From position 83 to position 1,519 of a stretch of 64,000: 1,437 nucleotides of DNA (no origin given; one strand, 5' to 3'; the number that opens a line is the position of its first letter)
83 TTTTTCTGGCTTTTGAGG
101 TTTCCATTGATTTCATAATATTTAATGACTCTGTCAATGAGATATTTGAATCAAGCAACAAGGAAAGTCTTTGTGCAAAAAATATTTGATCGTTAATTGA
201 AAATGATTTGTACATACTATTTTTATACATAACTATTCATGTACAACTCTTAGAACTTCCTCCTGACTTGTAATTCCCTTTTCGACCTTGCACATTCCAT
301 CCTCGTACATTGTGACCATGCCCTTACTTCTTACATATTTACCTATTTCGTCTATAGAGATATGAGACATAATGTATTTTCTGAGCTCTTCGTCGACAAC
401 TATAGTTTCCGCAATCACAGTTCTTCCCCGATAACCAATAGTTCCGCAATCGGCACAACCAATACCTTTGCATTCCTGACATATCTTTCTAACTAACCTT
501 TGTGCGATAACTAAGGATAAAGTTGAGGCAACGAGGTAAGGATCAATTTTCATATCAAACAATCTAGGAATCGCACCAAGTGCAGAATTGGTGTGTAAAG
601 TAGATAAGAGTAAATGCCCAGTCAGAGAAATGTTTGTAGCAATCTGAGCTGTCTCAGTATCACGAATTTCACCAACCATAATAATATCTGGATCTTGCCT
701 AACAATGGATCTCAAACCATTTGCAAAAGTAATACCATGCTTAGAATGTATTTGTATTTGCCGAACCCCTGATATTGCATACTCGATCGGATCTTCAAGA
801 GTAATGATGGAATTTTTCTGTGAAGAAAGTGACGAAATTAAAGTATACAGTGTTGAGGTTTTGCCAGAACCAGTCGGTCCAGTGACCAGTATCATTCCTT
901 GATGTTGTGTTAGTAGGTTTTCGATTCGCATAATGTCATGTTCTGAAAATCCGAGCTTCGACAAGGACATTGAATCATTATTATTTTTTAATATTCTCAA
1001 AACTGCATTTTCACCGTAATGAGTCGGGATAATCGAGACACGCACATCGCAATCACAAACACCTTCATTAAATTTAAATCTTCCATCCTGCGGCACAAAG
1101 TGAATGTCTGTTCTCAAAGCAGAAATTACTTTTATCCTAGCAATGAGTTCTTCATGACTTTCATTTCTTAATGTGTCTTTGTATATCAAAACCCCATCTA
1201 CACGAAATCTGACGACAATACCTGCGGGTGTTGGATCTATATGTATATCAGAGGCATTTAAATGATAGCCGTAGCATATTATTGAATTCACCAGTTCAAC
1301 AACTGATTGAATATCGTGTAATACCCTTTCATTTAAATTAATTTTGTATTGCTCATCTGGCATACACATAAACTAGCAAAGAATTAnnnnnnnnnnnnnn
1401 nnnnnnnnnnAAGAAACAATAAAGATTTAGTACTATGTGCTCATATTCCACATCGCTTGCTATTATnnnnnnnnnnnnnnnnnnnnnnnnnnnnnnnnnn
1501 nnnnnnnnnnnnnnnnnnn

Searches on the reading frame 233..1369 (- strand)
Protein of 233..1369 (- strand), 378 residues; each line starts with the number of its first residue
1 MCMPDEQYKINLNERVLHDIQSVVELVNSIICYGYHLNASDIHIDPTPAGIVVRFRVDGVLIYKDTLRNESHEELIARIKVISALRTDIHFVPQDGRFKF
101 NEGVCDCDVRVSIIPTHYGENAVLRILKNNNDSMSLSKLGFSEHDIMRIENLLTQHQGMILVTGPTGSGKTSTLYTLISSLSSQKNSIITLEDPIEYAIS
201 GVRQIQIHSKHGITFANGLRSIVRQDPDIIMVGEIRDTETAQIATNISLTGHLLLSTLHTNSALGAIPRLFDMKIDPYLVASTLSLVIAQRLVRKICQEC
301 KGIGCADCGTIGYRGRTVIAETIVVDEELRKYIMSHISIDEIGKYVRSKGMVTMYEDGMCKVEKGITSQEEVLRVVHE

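Call 26: search_protein_families(library=pfam, proteins=[window:233-1369:-], max_evalue=0.0001)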
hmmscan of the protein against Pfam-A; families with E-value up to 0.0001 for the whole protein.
window:233-1369:- (378 aa): 3 families
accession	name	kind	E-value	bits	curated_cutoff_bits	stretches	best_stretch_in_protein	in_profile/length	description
PF00437.27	T2SSE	-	8.3e-113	377.2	24.9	1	18-374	3-370/370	Type II/IV secretion system protein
PF20720.3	nSTAND3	-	1.6e-05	25.1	27.2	0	154-194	14-54/155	Novel STAND NTPase 3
PF13401.12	AAA_22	-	5.5e-05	23.9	27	0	155-192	3-40/130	AAA domain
